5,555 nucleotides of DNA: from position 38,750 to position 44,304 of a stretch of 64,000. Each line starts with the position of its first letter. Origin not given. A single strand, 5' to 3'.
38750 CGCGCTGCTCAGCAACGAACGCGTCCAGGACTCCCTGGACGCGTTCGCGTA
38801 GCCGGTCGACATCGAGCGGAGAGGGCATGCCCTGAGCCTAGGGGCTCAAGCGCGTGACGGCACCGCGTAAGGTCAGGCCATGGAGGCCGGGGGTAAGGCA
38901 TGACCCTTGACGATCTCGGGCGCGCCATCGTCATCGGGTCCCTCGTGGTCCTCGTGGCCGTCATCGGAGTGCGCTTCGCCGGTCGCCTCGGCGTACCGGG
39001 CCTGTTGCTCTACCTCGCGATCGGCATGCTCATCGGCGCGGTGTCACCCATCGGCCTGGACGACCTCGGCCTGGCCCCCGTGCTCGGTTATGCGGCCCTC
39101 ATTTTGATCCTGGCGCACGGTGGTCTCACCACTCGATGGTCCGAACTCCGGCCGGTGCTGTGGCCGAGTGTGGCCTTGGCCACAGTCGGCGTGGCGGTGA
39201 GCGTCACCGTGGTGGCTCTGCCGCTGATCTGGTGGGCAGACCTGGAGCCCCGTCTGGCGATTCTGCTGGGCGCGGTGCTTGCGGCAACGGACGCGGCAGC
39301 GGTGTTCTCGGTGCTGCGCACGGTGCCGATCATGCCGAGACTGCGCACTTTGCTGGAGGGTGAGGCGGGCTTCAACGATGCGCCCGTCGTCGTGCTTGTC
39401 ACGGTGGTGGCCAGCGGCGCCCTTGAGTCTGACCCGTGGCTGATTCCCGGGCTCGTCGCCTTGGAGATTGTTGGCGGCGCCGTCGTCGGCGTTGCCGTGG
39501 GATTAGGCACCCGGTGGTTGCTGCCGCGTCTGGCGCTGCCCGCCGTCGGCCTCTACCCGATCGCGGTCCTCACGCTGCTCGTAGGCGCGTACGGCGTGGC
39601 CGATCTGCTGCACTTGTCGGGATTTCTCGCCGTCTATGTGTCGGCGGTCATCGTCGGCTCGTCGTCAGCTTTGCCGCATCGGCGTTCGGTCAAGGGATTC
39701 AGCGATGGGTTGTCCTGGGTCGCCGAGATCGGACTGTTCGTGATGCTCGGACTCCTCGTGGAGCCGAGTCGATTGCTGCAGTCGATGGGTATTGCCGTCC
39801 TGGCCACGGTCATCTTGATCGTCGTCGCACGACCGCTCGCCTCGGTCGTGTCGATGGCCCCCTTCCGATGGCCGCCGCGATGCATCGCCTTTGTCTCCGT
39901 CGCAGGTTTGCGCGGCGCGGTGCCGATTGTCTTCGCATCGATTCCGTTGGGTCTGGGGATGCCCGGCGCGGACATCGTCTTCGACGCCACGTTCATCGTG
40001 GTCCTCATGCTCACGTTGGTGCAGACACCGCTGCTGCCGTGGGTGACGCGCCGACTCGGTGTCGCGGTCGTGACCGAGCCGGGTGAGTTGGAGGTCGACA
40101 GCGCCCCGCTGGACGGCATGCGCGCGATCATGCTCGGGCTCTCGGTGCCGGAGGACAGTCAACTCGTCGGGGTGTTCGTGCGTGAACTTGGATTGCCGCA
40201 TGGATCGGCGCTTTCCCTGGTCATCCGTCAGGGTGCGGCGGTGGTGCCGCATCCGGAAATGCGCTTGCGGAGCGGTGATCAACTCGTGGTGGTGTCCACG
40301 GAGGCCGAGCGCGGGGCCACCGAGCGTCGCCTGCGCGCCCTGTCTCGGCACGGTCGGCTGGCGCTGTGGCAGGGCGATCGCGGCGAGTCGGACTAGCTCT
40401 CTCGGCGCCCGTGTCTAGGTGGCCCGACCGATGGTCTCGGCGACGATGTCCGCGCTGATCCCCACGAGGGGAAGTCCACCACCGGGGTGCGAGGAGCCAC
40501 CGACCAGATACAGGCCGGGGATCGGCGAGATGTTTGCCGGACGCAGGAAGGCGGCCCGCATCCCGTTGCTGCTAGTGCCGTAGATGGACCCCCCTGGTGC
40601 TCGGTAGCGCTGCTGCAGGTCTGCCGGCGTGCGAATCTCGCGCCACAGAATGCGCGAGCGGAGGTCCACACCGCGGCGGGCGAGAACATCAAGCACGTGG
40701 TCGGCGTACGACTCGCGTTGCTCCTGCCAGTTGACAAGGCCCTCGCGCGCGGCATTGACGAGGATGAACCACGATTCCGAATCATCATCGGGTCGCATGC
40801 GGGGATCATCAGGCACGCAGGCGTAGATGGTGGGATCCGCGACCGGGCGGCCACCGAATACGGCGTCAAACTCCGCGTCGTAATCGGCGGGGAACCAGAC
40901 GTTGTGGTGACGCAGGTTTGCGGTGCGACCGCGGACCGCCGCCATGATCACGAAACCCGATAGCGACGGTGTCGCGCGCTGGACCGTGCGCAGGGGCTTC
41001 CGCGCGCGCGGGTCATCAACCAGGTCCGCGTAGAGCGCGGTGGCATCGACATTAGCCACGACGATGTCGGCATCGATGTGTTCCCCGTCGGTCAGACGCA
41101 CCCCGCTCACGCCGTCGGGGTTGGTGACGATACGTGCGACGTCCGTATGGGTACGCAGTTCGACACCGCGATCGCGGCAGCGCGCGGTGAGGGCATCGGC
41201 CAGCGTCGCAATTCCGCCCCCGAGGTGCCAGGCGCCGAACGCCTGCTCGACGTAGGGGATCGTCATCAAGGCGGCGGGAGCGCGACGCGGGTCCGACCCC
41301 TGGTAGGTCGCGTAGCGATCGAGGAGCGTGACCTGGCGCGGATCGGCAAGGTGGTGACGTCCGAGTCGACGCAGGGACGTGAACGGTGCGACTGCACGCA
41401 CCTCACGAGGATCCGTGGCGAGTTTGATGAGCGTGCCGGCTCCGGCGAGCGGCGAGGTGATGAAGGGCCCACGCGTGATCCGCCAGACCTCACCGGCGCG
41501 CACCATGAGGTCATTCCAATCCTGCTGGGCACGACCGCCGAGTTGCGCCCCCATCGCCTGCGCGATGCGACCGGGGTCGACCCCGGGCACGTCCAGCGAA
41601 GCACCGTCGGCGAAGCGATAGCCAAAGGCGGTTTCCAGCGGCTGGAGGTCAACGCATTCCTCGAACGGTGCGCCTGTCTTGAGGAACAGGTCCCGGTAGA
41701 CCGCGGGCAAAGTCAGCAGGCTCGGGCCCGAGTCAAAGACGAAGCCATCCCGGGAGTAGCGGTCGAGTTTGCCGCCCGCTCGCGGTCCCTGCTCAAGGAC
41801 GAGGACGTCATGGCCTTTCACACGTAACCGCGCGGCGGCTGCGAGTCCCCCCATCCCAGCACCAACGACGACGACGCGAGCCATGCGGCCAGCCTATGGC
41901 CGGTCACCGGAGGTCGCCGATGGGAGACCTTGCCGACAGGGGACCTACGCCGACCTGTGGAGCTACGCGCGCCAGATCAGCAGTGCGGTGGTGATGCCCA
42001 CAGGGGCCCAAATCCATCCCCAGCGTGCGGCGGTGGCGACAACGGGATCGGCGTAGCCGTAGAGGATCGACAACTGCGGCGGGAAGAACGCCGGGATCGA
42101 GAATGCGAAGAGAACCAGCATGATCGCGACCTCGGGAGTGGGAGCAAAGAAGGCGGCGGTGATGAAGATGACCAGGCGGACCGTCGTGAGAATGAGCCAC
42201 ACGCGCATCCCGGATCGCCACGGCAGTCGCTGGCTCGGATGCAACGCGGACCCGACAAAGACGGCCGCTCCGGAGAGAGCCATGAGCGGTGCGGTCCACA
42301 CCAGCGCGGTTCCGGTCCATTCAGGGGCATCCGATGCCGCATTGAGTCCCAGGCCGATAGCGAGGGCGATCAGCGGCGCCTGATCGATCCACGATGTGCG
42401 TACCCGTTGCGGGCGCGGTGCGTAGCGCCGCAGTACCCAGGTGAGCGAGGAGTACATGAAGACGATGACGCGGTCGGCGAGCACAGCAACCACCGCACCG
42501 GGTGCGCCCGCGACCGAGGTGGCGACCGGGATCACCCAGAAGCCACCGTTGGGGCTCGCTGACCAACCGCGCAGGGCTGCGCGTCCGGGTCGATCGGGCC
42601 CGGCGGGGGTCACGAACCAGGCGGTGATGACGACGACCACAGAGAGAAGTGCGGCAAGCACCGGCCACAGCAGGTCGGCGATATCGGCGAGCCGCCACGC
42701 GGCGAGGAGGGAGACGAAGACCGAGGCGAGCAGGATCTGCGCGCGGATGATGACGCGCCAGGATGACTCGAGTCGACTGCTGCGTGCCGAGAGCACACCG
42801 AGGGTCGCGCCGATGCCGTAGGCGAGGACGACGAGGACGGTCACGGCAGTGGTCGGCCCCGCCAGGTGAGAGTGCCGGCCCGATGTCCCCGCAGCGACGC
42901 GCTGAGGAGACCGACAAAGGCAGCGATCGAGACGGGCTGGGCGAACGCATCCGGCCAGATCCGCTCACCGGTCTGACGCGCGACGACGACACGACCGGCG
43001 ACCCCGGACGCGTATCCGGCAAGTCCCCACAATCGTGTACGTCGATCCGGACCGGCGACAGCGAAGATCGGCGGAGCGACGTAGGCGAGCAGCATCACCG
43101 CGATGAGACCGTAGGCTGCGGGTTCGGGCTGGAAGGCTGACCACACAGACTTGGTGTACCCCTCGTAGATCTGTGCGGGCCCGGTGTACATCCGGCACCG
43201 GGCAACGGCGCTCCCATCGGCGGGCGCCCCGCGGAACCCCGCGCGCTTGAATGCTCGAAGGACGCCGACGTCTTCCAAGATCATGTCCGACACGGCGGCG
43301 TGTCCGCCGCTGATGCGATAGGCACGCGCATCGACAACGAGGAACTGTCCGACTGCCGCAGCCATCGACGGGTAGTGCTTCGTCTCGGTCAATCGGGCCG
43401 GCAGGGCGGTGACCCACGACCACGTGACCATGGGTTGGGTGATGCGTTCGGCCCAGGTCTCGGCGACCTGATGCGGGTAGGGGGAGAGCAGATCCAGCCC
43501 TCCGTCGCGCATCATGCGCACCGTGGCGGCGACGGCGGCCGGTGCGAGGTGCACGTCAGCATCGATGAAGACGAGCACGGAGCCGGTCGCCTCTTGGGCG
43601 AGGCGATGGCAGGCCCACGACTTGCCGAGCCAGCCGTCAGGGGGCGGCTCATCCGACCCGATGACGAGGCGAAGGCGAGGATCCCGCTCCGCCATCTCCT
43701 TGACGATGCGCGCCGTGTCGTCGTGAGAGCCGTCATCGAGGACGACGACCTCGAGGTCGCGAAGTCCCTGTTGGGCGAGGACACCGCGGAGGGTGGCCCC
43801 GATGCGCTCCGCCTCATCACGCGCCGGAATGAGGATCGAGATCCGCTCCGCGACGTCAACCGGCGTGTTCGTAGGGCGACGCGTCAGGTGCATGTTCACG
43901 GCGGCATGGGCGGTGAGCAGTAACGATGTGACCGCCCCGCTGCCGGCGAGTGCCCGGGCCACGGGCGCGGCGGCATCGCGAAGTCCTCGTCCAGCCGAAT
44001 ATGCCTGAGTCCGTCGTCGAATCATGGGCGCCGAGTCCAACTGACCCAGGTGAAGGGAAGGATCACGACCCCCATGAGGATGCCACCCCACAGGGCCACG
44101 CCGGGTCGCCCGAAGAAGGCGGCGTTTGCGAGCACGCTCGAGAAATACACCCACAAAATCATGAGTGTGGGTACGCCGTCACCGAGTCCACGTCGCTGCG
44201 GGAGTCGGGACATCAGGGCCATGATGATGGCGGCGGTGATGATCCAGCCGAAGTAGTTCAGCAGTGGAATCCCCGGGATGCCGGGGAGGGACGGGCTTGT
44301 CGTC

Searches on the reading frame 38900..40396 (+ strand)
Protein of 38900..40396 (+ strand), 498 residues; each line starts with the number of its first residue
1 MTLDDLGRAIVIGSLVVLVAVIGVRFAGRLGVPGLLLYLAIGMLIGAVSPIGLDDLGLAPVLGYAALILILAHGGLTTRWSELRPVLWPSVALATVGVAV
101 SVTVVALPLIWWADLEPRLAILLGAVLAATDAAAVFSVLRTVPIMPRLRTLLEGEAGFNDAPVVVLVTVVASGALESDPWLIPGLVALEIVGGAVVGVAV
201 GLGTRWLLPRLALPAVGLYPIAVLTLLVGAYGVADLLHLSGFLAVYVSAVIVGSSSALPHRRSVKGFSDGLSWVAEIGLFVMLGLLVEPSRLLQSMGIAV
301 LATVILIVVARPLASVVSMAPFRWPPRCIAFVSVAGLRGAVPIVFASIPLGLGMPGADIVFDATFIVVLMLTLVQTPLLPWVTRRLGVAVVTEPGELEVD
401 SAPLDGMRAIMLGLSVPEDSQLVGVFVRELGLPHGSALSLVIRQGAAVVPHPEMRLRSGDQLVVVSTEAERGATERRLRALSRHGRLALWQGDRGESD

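Call 22: search_protein_families(library=pfam, proteins=[window:38900-40396:+], max_evalue=0.0001)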
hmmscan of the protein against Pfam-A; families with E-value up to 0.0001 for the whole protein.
window:38900-40396:+ (498 aa): 2 families
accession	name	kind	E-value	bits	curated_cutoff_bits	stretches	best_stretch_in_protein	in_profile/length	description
PF00999.27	Na_H_Exchanger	-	1.2e-46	159.8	26.2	1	18-384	3-374/375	Sodium/hydrogen exchanger, transmembrane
PF02080.26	TrkA_C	-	3.1e-10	40.2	27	1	414-476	4-68/71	TrkA-C domain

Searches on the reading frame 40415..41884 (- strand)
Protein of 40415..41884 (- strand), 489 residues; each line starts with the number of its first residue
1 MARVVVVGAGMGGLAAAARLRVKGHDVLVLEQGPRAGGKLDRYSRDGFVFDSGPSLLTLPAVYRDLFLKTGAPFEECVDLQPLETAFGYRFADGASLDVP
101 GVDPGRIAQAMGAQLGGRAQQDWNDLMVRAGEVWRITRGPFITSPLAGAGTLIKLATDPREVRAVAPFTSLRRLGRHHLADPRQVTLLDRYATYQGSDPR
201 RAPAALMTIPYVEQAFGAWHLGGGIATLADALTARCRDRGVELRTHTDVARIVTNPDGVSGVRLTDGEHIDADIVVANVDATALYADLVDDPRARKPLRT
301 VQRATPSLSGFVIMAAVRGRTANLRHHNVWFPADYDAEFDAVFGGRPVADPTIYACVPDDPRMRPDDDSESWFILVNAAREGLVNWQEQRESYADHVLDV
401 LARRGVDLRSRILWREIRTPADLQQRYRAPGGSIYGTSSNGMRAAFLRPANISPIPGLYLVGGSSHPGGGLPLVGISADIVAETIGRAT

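Call 22: search_protein_families(library=pfam, proteins=[window:40415-41884:-], max_evalue=0.0001)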
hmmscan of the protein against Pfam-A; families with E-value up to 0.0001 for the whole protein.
window:40415-41884:- (489 aa): 8 families
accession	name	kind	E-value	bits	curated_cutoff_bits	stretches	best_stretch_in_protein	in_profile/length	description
PF01593.30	Amino_oxidase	-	1.3e-23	84.4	19.8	1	11-469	1-427/443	Flavin containing amine oxidoreductase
PF13450.12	NAD_binding_8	-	1.4e-15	57.7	21.9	1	6-63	1-58/68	NAD(P)-binding Rossmann-like domain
PF01266.30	DAO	-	5.1e-13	49.7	27.9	2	171-305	84-231/353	FAD dependent oxidoreductase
PF07992.20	Pyr_redox_2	-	9.8e-11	42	26.1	0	3-33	2-32/291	Pyridine nucleotide-disulphide oxidoreductase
PF00890.30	FAD_binding_2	-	4.5e-10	39.7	20.4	1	4-40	2-38/414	FAD binding domain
PF00070.33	Pyr_redox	-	3.5e-09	37.5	22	0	228-267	42-82/82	Pyridine nucleotide-disulphide oxidoreductase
PF03486.20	HI0933_like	-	5.4e-09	36.3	50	0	3-40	2-39/244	HI0933-like protein Rossmann domain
PF12831.13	FAD_oxidored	-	2.3e-05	24.3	27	0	4-40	2-38/416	FAD dependent oxidoreductase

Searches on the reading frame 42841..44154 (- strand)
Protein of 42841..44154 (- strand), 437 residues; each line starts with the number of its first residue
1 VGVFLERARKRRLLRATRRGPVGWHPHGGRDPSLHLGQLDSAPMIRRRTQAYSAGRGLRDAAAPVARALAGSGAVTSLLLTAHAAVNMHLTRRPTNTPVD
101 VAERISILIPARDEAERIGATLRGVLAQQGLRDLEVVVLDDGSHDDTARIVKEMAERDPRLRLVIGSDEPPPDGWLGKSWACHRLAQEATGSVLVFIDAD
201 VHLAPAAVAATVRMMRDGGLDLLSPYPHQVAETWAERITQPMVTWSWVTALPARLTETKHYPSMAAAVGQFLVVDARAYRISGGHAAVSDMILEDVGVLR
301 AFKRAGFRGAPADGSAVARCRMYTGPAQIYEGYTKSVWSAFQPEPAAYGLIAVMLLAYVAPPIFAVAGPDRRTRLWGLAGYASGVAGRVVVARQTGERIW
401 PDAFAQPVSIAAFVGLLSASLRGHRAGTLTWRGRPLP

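Call 22: search_protein_families(library=pfam, proteins=[window:42841-44154:-], max_evalue=0.0001)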
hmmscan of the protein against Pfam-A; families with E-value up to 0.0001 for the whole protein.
window:42841-44154:- (437 aa): 3 families
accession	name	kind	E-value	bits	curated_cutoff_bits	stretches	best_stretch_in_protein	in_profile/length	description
PF00535.33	Glycos_transf_2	-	3.2e-19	69.9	23.3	1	106-237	1-127/168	Glycosyl transferase family 2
PF13641.12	Glyco_tranf_2_3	-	5.1e-11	43.5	27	1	104-223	2-119/230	Glycosyltransferase like family 2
PF13506.12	Glyco_transf_21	-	3e-07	30.5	21.7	1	172-308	12-143/174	Glycosyl transferase family 21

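Call 63: search_protein_families(library=ncbifam, proteins=[window:42841-44154:-], max_evalue=0.0001)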
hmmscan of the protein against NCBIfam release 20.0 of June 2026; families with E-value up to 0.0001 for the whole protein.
window:42841-44154:- (437 aa): 15 families
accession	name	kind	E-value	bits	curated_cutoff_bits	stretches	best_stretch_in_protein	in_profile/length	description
NF045692.1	OglycostaseCruG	equivalog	2e-34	119.2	600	1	92-337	30-273/386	2'-O-glycosyltransferase CruG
TIGR03469.1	HpnB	hypoth_equivalog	3.3e-33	115.2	379.25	1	99-434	40-382/386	hopene-associated glycosyltransferase HpnB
TIGR03937.1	PgaC_IcaA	equivalog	6.6e-15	55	422.3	1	93-216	35-151/407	poly-beta-1,6-N-acetyl-D-glucosamine synthase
NF041875.1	EPS_EpsD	equivalog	1.4e-11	44.4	370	1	105-214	1-103/325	exopolysaccharide biosynthesis glycosyltransferase EpsD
TIGR04283.1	glyco_like_mftF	equivalog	5.5e-11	42.5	182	1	105-306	1-173/221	TIGR04283 family arsenosugar biosynthesis glycosyltransferase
NF053846.1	glyco_with_XrtP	equivalog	3.4e-10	39.2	520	1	83-207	21-150/440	XrtP-associated glycosyltransferase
NF007482.0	PRK10073.1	equivalog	9.3e-10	38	423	1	102-223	5-118/334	glycosyltransferase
NF010496.0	PRK13915.1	equivalog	5.5e-09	35.5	262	1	103-203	31-129/307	glucosyl-3-phosphoglycerate synthase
NF050050.1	ProtGlycPglI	equivalog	6.6e-09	35.6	500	1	104-218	3-111/306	GalNAc(5)-diNAcBac-PP-undecaprenol beta-1,3-glucosyltransferase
NF047683.1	TeichurnBiosyTuaG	equivalog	1.2e-08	34.9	400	1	102-217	5-113/252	teichuronic acid biosynthesis protein TuaG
NF011307.0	PRK14716.1-5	equivalog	3.3e-08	32.9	431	1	90-214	47-178/464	glycosyl transferase family protein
NF047588.1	GlcsyltransPgfSStrep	equivalog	6.9e-08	32.1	500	1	104-224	2-118/308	glycosyltransferase PgfS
TIGR04242.1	nodulat_NodC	equivalog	3e-06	26.5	550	1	91-218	36-159/395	chitooligosaccharide synthase NodC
NF038302.1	EPS_HpsE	equivalog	2.9e-05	23.2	300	1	105-214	3-110/307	hormogonium polysaccharide biosynthesis glycosyltransferase HpsE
NF007986.1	PRK10714.1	equivalog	4.8e-05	22.5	529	1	102-221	5-120/316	undecaprenyl-phosphate 4-deoxy-4-formamido-L-arabinose transferase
